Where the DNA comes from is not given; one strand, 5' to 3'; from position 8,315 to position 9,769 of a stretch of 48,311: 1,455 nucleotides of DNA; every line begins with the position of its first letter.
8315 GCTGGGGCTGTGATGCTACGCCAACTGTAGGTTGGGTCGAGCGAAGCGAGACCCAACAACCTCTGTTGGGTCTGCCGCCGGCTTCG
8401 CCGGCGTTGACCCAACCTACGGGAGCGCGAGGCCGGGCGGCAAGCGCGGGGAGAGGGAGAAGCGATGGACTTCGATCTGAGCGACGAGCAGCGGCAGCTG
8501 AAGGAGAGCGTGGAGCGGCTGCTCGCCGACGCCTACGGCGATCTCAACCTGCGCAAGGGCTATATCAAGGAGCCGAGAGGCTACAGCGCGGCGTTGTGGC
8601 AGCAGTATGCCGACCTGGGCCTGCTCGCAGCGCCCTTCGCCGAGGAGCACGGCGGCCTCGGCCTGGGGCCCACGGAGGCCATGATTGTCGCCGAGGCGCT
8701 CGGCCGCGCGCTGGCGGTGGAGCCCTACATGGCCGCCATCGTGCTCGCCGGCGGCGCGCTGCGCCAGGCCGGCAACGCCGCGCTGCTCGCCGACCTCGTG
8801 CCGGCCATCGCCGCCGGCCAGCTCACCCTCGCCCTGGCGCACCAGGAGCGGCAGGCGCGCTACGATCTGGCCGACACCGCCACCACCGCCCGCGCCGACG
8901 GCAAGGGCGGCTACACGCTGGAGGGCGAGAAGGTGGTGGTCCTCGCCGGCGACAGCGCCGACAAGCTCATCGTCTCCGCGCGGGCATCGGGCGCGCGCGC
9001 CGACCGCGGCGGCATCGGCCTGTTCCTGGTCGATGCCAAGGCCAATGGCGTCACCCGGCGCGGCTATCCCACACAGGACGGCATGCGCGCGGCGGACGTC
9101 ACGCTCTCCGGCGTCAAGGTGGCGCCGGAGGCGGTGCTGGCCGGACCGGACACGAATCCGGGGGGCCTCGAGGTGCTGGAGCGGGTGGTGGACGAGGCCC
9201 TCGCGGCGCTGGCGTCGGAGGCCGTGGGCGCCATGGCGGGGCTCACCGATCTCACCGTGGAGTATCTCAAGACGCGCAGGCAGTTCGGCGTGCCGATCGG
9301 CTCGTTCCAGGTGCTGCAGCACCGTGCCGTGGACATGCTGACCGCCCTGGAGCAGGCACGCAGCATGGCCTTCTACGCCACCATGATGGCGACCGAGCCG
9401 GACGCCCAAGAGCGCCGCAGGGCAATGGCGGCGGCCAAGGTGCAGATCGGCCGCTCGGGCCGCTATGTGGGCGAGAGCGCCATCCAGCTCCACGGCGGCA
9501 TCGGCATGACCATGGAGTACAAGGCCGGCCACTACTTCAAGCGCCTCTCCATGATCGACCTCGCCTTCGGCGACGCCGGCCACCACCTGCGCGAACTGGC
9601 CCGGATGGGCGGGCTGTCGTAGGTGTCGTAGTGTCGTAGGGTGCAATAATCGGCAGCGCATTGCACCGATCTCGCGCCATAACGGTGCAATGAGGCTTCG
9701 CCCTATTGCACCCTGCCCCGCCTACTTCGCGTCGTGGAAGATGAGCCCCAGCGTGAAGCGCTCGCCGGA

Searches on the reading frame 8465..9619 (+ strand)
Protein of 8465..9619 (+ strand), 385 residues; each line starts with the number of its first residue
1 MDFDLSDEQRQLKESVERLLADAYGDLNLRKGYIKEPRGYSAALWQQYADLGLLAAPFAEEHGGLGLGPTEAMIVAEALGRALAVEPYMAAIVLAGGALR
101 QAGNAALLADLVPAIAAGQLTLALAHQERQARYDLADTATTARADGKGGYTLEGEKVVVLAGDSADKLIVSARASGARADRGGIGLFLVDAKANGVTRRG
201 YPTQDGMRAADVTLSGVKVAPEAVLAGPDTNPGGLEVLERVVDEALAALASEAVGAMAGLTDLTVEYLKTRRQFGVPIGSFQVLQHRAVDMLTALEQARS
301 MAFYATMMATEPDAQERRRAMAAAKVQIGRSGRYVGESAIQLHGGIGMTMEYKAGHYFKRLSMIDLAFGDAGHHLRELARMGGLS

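Call 82: list_cluster_members(proteins=[window:8465-9619:+, window:17432-18604:+, window:11855-13714:-])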
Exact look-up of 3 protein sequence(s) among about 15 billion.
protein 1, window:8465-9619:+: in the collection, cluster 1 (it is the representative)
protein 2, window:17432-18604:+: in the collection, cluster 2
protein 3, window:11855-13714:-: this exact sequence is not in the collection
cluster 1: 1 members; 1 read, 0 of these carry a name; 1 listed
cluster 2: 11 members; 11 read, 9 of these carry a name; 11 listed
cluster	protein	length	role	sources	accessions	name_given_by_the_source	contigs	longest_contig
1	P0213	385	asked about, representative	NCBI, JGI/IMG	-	-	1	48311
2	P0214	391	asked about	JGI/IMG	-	-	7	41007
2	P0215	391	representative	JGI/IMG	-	branched-chain amino acid transport system substrate-binding protein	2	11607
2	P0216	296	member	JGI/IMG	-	branched-chain amino acid transport system substrate-binding protein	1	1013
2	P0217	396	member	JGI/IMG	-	branched-chain amino acid transport system substrate-binding protein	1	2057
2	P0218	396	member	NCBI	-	-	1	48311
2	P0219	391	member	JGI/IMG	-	branched-chain amino acid transport system substrate-binding protein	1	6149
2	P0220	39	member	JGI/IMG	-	hypothetical protein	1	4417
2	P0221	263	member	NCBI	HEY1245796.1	MAG TPA: amino acid ABC transporter substrate-binding protein, partial [Hyphomicrobiaceae ...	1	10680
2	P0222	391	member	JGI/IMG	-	branched-chain amino acid transport system substrate-binding protein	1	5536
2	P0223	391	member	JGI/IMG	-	branched-chain amino acid transport system substrate-binding protein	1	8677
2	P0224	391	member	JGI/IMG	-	branched-chain amino acid transport system substrate-binding protein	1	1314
